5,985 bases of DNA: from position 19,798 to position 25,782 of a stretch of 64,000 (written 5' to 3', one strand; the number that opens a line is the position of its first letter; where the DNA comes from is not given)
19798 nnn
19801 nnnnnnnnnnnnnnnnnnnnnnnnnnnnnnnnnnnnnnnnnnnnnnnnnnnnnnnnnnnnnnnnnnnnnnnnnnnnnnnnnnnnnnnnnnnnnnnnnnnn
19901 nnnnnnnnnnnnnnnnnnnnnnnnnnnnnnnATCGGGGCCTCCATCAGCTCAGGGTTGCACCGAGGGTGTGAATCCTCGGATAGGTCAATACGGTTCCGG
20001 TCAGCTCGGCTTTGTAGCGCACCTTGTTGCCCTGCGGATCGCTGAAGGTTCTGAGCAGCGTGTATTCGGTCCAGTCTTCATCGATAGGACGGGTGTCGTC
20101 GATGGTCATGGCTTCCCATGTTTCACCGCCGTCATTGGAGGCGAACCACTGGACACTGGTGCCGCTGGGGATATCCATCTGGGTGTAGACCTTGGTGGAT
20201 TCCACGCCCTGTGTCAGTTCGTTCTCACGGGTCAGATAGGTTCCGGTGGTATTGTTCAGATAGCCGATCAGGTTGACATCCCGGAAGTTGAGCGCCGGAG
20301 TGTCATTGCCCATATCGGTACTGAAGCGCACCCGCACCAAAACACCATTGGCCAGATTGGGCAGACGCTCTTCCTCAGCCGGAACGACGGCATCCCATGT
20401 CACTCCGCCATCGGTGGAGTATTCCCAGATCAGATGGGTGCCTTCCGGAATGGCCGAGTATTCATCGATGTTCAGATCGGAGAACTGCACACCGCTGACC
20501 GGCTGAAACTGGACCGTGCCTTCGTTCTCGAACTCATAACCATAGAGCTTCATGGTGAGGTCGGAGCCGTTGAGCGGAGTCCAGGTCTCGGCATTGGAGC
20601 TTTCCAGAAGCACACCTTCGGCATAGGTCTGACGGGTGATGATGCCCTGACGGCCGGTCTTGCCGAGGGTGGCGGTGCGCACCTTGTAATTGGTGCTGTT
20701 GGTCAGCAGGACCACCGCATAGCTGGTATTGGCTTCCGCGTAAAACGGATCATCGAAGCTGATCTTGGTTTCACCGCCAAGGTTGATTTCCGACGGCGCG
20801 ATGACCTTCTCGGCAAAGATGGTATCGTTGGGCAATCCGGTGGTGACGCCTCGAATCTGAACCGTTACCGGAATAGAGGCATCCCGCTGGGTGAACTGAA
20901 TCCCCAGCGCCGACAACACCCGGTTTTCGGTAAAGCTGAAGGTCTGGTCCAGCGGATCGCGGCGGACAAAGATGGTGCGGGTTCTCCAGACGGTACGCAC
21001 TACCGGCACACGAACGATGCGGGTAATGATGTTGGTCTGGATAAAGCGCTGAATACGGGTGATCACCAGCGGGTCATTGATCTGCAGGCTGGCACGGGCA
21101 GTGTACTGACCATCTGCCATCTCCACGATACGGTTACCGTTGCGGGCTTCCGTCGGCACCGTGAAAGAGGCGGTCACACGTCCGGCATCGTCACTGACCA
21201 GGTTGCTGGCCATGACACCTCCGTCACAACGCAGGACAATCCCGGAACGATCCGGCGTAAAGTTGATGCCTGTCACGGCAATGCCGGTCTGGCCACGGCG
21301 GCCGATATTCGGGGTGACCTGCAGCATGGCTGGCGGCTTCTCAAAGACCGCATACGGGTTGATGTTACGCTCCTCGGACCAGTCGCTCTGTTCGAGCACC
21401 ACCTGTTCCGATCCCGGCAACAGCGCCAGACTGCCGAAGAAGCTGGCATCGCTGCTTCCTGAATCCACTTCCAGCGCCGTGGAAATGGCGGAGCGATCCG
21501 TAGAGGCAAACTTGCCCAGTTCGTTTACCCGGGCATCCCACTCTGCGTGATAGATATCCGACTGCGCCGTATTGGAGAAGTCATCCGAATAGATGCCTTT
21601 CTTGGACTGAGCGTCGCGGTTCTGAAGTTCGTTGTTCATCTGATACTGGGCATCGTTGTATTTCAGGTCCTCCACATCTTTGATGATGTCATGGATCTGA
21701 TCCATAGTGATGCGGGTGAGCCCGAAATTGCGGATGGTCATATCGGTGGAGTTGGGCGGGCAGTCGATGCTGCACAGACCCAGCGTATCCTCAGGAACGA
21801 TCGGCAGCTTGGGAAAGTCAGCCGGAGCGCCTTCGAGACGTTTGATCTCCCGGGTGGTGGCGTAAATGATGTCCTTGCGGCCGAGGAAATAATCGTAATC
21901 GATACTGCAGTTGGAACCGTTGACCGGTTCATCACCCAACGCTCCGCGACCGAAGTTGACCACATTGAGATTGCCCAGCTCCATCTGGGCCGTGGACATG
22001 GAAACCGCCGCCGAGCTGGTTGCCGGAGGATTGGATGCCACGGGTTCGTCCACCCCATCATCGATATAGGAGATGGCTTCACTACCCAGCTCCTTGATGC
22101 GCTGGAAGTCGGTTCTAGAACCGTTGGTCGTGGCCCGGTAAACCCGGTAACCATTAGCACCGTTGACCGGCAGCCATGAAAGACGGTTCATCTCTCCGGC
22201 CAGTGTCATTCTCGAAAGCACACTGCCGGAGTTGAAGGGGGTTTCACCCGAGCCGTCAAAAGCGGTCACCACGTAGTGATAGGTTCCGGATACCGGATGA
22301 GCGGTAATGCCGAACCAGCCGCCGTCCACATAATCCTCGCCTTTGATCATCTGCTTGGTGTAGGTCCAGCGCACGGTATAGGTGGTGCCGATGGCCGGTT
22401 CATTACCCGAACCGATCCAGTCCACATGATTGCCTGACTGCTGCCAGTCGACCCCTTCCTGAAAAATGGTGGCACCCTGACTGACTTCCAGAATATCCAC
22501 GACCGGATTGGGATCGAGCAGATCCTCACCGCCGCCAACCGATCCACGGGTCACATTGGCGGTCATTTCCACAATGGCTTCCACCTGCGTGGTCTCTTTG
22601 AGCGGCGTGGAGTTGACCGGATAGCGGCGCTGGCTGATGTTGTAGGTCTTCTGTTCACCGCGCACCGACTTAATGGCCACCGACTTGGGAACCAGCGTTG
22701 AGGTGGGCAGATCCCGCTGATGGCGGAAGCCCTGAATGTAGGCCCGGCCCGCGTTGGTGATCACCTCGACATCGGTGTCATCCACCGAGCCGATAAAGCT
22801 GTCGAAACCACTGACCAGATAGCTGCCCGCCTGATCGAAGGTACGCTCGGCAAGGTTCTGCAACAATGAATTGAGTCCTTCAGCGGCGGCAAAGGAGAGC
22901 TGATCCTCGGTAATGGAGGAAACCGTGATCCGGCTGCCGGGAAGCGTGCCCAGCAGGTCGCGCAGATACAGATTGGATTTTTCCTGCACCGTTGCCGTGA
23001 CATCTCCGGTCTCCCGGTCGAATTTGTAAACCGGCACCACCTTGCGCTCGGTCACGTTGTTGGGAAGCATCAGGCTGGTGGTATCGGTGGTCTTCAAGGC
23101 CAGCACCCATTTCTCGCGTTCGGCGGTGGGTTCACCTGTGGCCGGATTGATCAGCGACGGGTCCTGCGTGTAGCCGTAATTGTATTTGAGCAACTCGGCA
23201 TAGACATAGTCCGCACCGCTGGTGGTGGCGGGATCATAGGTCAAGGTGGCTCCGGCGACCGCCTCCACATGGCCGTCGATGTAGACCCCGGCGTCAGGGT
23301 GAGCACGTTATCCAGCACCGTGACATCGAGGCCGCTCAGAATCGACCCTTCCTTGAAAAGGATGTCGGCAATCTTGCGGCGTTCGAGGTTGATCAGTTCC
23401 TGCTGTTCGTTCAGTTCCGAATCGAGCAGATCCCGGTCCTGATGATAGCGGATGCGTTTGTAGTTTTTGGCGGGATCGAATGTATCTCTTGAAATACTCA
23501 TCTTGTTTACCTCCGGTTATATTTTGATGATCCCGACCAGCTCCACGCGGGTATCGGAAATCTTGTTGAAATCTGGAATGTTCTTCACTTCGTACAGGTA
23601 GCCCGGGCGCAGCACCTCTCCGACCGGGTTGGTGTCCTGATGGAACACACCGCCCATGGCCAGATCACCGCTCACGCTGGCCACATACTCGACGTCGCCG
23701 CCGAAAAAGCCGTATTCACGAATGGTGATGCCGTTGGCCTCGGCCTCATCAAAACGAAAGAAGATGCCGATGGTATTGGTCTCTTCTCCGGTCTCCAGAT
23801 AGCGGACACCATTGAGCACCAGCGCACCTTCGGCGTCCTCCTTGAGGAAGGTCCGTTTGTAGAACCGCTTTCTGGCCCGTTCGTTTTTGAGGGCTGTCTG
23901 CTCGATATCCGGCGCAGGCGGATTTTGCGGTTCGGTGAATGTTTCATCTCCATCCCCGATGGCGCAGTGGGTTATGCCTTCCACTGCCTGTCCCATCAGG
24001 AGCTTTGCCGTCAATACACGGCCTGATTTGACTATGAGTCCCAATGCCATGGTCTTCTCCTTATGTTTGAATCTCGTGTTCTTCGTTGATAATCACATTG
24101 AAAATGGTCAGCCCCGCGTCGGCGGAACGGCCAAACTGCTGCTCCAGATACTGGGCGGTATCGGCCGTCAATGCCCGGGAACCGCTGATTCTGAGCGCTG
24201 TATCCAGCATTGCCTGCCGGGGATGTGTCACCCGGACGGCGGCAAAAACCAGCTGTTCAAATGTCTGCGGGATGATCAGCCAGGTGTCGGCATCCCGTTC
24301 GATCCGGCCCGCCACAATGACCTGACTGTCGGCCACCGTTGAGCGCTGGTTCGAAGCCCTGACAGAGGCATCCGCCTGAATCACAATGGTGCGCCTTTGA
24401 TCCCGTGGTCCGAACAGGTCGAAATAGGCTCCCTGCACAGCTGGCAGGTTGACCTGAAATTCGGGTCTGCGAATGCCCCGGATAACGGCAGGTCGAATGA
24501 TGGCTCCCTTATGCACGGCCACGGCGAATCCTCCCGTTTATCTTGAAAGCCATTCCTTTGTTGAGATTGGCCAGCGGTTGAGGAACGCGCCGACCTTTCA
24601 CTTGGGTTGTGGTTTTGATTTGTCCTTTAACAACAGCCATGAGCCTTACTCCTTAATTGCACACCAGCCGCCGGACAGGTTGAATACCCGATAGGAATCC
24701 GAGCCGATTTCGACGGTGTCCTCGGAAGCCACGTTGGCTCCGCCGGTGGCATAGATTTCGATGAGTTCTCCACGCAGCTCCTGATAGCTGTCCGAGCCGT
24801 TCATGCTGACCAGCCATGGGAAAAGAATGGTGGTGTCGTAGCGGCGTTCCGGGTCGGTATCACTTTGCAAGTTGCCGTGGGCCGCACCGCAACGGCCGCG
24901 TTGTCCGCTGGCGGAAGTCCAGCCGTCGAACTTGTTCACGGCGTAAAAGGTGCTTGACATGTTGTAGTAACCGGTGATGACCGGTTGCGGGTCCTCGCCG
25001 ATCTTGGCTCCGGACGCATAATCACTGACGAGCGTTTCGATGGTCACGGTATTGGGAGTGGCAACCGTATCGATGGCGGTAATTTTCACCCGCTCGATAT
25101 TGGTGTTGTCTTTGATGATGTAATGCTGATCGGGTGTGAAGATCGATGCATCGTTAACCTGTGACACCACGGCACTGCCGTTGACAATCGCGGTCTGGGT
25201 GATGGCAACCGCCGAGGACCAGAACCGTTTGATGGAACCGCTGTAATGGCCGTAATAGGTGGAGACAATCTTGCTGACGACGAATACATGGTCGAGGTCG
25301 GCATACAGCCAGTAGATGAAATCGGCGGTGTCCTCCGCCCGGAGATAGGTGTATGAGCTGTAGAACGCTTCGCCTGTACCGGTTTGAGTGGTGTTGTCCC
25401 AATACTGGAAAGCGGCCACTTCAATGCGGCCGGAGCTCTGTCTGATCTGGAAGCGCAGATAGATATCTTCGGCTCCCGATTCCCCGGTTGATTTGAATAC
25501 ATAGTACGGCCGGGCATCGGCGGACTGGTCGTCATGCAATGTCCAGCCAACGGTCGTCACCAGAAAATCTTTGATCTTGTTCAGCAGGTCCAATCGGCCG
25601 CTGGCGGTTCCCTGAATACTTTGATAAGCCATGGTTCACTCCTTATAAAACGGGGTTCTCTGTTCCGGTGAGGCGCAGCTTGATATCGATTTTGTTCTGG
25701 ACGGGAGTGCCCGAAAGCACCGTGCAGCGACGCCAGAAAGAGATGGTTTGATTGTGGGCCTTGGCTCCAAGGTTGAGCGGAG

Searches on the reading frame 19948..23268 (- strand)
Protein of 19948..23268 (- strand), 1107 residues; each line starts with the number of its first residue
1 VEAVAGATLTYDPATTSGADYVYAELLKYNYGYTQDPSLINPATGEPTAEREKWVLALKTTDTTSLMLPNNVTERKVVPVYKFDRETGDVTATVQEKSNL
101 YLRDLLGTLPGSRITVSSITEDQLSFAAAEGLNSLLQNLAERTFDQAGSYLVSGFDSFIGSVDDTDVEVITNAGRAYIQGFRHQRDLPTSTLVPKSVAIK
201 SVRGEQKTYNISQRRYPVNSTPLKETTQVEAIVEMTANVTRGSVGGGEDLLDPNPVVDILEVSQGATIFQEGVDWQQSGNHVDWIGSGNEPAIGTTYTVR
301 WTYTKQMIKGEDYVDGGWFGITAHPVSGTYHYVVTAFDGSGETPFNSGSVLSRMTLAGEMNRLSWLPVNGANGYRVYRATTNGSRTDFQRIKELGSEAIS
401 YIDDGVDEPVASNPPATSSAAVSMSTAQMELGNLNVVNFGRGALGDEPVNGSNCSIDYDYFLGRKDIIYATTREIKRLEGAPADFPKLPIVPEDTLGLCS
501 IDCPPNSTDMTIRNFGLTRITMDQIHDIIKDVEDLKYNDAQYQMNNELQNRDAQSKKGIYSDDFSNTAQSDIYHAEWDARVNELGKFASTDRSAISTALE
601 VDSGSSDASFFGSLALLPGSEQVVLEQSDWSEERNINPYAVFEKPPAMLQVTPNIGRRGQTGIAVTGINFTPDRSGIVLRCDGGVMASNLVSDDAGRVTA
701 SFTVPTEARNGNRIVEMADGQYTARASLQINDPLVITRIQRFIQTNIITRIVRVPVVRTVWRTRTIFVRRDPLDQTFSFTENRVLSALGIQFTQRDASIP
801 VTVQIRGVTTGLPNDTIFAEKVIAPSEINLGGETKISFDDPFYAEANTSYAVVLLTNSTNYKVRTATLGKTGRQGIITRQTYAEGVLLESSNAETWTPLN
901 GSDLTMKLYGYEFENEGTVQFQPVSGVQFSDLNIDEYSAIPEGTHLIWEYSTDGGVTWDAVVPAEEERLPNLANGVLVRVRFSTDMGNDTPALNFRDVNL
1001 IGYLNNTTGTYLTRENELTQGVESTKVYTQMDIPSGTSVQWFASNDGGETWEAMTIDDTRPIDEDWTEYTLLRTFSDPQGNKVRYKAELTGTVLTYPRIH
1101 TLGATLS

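Call 39: search_protein_families(library=phrogs, proteins=[window:19948-23268:-], max_evalue=0.001)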
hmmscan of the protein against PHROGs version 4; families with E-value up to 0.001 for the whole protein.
window:19948-23268:- (1107 aa): 3 families
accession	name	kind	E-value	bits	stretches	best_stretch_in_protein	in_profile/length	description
phrog_877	-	unknown function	7.8e-218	727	2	10-656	99-599/1141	-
phrog_5986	-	unknown function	1.9e-70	238.7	1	687-1105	6-407/409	-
phrog_358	-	unknown function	1.8e-65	222.2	3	428-655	869-1101/2056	-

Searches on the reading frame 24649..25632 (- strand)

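Call 39: search_protein_families(library=phrogs, proteins=[window:24649-25632:-], max_evalue=0.001)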
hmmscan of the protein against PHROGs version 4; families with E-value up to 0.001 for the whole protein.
window:24649-25632:- (328 aa): 2 families
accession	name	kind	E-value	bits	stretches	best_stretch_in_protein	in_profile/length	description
phrog_687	-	head and packaging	5.1e-31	109.3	1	1-319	161-451/469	structural protein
phrog_9130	-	head and packaging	5.4e-09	37.3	1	13-195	13-214/286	virion structural protein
